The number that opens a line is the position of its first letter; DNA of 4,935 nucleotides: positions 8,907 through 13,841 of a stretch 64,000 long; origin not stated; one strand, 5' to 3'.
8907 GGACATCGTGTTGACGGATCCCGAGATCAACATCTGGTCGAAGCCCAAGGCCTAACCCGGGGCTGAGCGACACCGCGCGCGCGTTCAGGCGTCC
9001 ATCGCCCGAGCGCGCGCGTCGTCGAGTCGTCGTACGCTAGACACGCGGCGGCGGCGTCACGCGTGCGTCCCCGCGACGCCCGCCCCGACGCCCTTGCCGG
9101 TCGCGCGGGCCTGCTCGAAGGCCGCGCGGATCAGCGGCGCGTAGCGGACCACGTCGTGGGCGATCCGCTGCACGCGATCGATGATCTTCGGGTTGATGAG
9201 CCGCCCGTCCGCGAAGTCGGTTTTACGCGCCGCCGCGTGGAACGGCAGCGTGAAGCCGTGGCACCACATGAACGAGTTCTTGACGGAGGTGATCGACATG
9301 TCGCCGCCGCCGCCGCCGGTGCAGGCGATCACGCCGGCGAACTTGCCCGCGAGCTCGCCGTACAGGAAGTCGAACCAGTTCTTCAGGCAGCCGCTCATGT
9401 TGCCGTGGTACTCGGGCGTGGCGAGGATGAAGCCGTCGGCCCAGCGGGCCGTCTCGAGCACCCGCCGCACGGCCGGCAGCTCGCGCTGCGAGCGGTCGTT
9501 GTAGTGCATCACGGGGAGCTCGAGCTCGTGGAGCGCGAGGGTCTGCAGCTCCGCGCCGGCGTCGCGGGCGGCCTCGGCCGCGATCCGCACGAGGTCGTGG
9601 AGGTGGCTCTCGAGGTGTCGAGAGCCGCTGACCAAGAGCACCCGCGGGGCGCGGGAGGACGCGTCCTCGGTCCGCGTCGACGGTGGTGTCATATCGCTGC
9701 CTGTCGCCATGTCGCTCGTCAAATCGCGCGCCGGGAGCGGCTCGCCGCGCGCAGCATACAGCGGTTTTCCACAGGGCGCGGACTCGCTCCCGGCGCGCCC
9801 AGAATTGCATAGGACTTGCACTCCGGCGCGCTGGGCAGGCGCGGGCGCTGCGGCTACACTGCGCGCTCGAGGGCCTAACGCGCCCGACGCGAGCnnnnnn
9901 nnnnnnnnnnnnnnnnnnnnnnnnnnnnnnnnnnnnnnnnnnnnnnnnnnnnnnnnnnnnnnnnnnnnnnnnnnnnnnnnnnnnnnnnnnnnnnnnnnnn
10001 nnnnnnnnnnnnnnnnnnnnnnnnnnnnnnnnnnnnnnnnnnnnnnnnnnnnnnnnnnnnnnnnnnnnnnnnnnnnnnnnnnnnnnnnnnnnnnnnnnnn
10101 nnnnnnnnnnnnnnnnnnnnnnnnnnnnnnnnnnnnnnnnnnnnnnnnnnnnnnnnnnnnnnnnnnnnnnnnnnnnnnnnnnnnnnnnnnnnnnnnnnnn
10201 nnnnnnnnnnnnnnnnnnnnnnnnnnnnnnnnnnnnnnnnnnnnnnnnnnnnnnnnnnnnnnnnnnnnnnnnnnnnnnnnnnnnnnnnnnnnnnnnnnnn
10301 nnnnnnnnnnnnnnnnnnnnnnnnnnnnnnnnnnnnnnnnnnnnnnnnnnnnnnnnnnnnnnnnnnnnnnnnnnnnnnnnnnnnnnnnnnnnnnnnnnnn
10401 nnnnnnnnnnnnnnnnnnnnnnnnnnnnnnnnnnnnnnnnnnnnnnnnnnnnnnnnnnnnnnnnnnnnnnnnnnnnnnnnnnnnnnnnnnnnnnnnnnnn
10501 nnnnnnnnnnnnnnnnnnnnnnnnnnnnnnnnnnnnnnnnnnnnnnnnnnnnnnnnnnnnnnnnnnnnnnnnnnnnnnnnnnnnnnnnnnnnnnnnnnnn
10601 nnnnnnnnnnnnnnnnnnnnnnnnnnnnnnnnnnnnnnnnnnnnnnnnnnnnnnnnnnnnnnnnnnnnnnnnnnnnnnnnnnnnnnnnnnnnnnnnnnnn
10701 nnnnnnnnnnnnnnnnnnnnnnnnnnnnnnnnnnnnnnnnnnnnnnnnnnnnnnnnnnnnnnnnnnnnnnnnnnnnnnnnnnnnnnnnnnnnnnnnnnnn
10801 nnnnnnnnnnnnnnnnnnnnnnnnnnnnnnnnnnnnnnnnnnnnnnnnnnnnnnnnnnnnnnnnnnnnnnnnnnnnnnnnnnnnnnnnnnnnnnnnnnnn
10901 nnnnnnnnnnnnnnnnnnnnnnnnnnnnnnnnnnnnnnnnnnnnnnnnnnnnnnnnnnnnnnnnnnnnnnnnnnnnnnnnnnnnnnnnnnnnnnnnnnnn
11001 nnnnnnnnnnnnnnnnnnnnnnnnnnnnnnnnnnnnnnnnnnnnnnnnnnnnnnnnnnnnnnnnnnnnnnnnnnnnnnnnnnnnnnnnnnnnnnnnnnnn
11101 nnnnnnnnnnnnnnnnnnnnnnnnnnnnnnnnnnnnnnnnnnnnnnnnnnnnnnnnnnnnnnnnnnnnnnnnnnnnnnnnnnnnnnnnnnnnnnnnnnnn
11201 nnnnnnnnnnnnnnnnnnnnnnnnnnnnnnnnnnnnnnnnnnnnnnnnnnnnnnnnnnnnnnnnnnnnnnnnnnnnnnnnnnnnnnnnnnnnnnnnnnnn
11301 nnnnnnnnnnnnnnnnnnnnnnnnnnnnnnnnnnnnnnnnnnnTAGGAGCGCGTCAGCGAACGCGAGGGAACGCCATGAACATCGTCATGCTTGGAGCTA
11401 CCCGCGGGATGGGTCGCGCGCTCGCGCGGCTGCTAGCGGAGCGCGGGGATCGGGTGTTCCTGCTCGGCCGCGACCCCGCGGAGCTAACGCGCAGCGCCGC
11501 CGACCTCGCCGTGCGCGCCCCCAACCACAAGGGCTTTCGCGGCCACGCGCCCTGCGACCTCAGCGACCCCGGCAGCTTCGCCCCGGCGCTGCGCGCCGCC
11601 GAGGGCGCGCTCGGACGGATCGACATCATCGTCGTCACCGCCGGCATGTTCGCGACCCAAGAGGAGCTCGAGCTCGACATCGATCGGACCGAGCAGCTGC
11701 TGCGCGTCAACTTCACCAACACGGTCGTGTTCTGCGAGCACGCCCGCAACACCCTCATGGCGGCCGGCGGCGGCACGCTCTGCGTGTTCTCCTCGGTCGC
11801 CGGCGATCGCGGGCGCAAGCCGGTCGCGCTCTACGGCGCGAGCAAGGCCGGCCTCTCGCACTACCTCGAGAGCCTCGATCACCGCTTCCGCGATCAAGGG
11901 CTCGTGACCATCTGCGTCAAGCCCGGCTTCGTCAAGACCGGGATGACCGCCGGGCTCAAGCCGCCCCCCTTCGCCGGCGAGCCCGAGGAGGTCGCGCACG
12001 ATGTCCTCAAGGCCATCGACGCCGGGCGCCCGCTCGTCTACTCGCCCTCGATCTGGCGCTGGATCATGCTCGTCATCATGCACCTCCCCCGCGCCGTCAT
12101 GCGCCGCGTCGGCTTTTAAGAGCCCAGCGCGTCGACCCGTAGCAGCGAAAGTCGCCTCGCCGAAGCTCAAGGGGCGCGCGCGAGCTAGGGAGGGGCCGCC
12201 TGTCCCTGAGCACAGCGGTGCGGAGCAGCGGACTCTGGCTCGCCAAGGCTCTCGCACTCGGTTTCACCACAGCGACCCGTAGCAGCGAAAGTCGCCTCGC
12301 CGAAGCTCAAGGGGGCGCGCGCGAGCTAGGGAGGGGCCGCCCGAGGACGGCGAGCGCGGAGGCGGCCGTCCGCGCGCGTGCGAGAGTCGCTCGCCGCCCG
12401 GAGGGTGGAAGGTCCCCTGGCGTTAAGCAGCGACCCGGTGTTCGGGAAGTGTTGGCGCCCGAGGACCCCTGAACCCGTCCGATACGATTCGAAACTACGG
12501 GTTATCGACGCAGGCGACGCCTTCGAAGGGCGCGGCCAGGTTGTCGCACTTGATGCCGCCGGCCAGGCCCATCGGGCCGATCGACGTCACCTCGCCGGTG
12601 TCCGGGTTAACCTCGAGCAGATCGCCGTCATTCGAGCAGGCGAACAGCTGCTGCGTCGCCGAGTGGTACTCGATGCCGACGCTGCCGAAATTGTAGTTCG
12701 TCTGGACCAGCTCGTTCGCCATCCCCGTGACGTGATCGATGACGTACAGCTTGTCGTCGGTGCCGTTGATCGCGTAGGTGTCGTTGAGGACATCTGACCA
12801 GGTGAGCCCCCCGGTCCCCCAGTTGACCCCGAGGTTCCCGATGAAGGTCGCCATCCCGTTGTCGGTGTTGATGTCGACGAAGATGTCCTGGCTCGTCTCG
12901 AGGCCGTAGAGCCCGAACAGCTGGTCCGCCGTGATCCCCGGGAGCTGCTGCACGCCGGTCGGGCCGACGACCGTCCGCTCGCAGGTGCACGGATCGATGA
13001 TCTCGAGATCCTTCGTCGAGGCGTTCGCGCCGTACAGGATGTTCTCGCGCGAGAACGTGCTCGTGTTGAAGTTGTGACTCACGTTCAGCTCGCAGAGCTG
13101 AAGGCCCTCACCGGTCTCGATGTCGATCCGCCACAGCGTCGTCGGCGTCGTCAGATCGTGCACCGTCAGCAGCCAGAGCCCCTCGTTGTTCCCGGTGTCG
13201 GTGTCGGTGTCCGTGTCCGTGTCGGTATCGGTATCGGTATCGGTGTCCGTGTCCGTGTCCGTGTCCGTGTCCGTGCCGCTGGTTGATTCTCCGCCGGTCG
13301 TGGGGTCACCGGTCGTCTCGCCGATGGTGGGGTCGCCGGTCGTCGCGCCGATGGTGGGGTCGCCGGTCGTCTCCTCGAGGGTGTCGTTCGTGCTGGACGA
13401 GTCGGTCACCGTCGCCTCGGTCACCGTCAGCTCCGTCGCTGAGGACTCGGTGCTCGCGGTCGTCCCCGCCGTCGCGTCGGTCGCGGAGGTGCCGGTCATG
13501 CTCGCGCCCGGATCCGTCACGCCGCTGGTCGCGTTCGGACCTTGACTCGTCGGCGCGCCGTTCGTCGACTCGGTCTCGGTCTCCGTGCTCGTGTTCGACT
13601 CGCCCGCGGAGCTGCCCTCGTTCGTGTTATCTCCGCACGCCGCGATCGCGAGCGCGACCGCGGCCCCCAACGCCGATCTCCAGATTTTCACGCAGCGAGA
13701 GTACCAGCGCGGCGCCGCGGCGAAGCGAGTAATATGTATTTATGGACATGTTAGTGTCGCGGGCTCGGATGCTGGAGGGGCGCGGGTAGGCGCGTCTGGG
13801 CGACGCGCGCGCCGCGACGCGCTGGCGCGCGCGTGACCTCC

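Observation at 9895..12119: Bona fide DprE1–DprE2 pair (the decaprenyl-phospho-arabinose epimerase system) outside the Actinobacteria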

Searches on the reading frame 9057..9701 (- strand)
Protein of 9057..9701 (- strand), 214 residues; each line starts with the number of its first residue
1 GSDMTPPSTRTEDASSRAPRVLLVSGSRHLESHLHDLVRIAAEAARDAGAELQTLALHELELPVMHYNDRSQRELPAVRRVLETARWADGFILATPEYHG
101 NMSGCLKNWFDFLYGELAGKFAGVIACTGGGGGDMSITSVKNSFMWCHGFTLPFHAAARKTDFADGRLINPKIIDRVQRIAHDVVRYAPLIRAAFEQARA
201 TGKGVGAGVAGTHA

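Call 6: search_protein_families(library=pfam, proteins=[window:9057-9701:-], max_evalue=0.01)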
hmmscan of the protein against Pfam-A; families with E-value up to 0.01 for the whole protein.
window:9057-9701:- (214 aa): 2 families
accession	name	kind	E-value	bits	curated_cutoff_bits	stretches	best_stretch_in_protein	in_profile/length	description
PF03358.20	FMN_red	-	2.3e-27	95.9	24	1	19-154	1-142/152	NADPH-dependent FMN reductase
PF02525.22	Flavodoxin_2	-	3.7e-11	43.6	27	1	20-130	2-136/198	Flavodoxin-like fold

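Call 7: search_protein_families(library=ncbifam, proteins=[window:9057-9701:-], max_evalue=0.01)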
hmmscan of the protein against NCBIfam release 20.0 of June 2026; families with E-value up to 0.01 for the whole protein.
window:9057-9701:- (214 aa): 7 families
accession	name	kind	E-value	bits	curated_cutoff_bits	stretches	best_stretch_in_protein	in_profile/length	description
TIGR03566.1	FMN_reduc_MsuE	equivalog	1.2e-16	61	212.5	1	20-186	1-169/174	FMN reductase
TIGR02690.1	resist_ArsH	equivalog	1.3e-14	53.9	292.25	1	11-194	19-206/219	arsenical resistance protein ArsH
TIGR03567.1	FMN_reduc_SsuE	equivalog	4.7e-10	39.6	164.05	1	20-126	1-105/171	NADPH-dependent FMN reductase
TIGR04037.1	LLM_duo_CE1759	subfamily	8.6e-08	32.1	175.9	1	28-188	15-173/199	CE1759 family FMN reductase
NF007859.0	PRK10569.1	equivalog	9e-08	32.1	225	1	20-125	2-105/191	NADPH-dependent FMN reductase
NF002999.0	PRK03767.1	equivalog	2.1e-07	31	141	1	32-150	13-138/200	NAD(P)H:quinone oxidoreductase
TIGR01755.1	flav_wrbA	equivalog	7e-05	22.9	132.5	1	32-151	12-138/197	NAD(P)H:quinone oxidoreductase type IV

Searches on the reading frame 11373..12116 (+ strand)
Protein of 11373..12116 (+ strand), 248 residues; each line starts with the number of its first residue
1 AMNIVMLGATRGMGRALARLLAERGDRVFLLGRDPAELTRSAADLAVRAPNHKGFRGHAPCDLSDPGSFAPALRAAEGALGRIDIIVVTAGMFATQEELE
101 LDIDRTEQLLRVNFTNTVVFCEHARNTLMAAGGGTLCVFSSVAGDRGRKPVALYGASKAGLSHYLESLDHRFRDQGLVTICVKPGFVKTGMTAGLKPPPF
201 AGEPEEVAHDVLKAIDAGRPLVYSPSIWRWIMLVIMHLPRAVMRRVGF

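Call 6: search_protein_families(library=pfam, proteins=[window:11373-12116:+], max_evalue=0.01)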
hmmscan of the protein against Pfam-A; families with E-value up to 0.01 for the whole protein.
window:11373-12116:+ (248 aa): 6 families
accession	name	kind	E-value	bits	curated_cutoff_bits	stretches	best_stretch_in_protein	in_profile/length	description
PF00106.31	adh_short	-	3.9e-33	115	26.6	1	4-195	3-190/195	short chain dehydrogenase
PF13561.12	adh_short_C2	-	5.3e-27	95.4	27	1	8-196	1-185/236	Enoyl-(Acyl carrier protein) reductase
PF08659.16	KR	-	7.1e-10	39.5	22.6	1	5-187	4-178/180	KR domain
PF01370.27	Epimerase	-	0.00014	21.8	20.9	1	4-173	1-161/240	NAD dependent epimerase/dehydratase family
PF20014.4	GAP1-M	-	0.0089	16.7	24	0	205-248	13-61/101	GTPase-associated protein 1, middle domain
PF13460.12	NAD_binding_10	-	0.0093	16.3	27.2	0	8-45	1-39/184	NAD(P)H-binding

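Call 7: search_protein_families(library=ncbifam, proteins=[window:11373-12116:+], max_evalue=0.01)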
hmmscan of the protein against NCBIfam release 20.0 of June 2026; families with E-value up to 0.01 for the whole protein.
window:11373-12116:+ (248 aa): 214 families (the best 25 are shown)
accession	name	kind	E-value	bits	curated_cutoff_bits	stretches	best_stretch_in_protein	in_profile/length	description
NF005489.0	PRK07102.1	equivalog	7e-62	209.2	267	1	2-246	2-241/243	SDR family oxidoreductase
NF053786.1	DcplherypntRedDprE2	equivalog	1.4e-42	146.1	250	1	3-246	10-250/252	decaprenylphospho-beta-D-erythro-pentofuranosid-2-ulose 2-reductase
NF005878.0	PRK07825.1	subfamily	3.8e-33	115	287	1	3-245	11-247/278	short chain dehydrogenase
NF006099.0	PRK08251.1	equivalog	7e-30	104.1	253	1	3-246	6-249/250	SDR family oxidoreductase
NF005559.1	PRK07231.1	subfamily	5e-29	101.5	215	1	4-197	7-196/249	glucose 1-dehydrogenase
NF005437.0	PRK07024.1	equivalog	1.6e-28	99.8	266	1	3-243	6-243/259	SDR family oxidoreductase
NF009466.0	PRK12826.1-2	subfamily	1.6e-27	96.6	222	1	2-193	4-193/248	3-oxoacyl-ACP reductase FabG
NF053701.1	CsHdxCHCADhChcB2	equivalog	6.1e-26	91.4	350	1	4-196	6-194/245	cis-4-hydroxycyclohexanecarboxylate dehydrogenase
NF004110.0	PRK05599.1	equivalog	8e-26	91.1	362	1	2-246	1-244/246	SDR family oxidoreductase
NF004825.0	PRK06181.1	equivalog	3.9e-25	88.6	215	1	4-191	9-192/268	SDR family oxidoreductase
TIGR01830.1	3oxo_ACP_reduc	equivalog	1.3e-23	84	297.75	1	6-196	3-190/239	3-oxoacyl-[acyl-carrier-protein] reductase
NF005806.0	PRK07666.1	equivalog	4.1e-23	81.9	286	1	4-196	10-198/239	3-ketoacyl-ACP reductase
NF006123.0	PRK08267.1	equivalog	5.9e-23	81.4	261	1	3-245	4-251/261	SDR family oxidoreductase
NF005594.0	PRK07326.1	equivalog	7.3e-22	78.1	271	1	6-212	11-213/237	SDR family oxidoreductase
NF052558.1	MBtsdlDhBudC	equivalog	7.4e-22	78.1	270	1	4-195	6-190/250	meso-2,3-butanediol dehydrogenase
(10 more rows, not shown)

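Call 11: search_solved_structures(query=window:11373-12116:+, show_alignments=2, max_evalue=1e-15)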
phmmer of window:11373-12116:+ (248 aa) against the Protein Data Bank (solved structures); distinct sequences matched with E-value up to 1e-15: 23.
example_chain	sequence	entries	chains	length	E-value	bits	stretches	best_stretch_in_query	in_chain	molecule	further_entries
21gq_C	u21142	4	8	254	5.7e-28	101.2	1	3-246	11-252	Decaprenylphosphoryl-2-keto-beta-D-erythro-pentose reductase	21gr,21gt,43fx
2ehd_A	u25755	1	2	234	9.1e-22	80.9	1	4-217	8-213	Oxidoreductase, short-chain dehydrogenase/reductase family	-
3rih_A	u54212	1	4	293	1.2e-17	67.5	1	2-190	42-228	short chain dehydrogenase or reductase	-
2p68_A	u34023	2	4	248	1.7e-17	66.9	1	6-196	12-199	3-oxoacyl-[acyl-carrier-protein] reductase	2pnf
6t77_A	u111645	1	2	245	2.7e-17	66.3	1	6-202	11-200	3-oxoacyl-ACP reductase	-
5cdy_A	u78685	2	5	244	3.3e-17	66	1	6-203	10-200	3-oxoacyl-[acyl-carrier protein] reductase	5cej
1i01_A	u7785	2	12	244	3.8e-17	65.8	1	6-202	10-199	BETA-KETOACYL [ACP] REDUCTASE | 3-oxoacyl-[acyl-carrier protein] reductase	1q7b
6t5x_A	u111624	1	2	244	6.9e-17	65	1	6-202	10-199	3-oxoacyl-[acyl-carrier-protein] reductase FabG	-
6ci9_A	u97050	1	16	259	7.7e-17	64.8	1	4-189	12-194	3-oxoacyl-[acyl-carrier-protein] reductase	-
6ci8_A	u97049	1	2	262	7.9e-17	64.8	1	4-189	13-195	3-oxoacyl-[acyl-carrier-protein] reductase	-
6t7m_A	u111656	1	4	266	9.2e-17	64.6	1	6-202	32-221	3-oxoacyl-[acyl-carrier-protein] reductase FabG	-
5end_A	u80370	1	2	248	1.1e-16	64.3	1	6-196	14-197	3-oxoacyl-[acyl-carrier-protein] reductase FabG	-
4cql_B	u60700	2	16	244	1.2e-16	64.2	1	6-198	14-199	CARBONYL REDUCTASE FAMILY MEMBER 4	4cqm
7emg_A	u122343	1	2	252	1.3e-16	64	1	4-202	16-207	3-oxoacyl-[acyl-carrier-protein] reductase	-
4wjz_A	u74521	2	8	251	1.4e-16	64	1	6-196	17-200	3-oxoacyl-[acyl-carrier-protein] reductase FabG | 3-oxoacyl-[acyl-carrier protein] reductase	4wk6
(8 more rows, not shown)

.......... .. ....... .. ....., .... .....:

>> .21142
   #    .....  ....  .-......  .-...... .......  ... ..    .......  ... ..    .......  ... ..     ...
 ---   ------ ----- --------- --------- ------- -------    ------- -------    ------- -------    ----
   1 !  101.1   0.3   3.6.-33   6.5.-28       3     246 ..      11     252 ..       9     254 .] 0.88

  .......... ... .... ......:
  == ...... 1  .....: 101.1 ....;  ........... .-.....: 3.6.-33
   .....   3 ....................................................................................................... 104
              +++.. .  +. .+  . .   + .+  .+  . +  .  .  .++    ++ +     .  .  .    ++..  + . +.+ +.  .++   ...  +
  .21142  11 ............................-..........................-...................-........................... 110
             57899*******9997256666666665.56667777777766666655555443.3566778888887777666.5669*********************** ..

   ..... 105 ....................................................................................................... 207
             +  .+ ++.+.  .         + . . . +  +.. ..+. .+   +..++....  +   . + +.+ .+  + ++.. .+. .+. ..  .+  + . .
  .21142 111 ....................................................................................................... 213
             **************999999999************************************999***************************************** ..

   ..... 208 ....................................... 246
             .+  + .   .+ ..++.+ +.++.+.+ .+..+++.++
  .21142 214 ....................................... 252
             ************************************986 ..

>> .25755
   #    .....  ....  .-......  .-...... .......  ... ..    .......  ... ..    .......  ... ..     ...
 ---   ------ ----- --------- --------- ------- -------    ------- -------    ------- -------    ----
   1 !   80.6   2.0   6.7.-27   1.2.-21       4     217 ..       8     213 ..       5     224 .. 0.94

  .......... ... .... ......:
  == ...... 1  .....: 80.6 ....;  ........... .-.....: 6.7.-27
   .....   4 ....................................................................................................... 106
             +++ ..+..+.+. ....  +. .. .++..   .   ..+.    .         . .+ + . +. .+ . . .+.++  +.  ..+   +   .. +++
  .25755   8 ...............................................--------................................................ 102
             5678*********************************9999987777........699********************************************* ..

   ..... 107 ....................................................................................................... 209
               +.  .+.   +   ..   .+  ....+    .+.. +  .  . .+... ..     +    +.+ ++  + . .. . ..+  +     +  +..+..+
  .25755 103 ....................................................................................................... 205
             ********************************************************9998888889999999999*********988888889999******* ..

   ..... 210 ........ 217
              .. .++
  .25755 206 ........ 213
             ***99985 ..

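Call 13: find_encoding_contigs(protein=window:11373-12116:+, flank=10000, max_places=6)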
Protein window:11373-12116:+ (248 aa): no gene with exactly this product is on record in the collection.

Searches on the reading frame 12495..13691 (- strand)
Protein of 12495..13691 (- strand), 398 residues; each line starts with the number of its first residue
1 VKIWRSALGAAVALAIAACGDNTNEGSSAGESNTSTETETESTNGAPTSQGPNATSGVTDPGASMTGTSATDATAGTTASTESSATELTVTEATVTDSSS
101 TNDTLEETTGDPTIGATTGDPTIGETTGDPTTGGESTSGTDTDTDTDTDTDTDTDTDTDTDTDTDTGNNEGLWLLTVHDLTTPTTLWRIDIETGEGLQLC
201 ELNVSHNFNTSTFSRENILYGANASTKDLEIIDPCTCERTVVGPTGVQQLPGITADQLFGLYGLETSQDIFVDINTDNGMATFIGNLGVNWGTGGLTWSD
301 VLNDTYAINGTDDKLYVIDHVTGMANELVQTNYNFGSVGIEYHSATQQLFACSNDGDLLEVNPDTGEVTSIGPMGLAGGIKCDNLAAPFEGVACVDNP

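Call 9: search_protein_families(library=pfam, proteins=[window:12495-13691:-], max_evalue=0.001)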
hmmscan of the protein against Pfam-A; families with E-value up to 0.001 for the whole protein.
window:12495-13691:- (398 aa): 2 families
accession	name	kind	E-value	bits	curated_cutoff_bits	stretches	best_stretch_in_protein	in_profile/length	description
PF14339.12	DUF4394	-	2.4e-07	30.8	29.6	0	338-373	29-64/230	Domain of unknown function (DUF4394)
PF21959.2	DUF6923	-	6.8e-07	29.7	27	2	157-246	82-171/234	Repeat of unknown function (DUF6923)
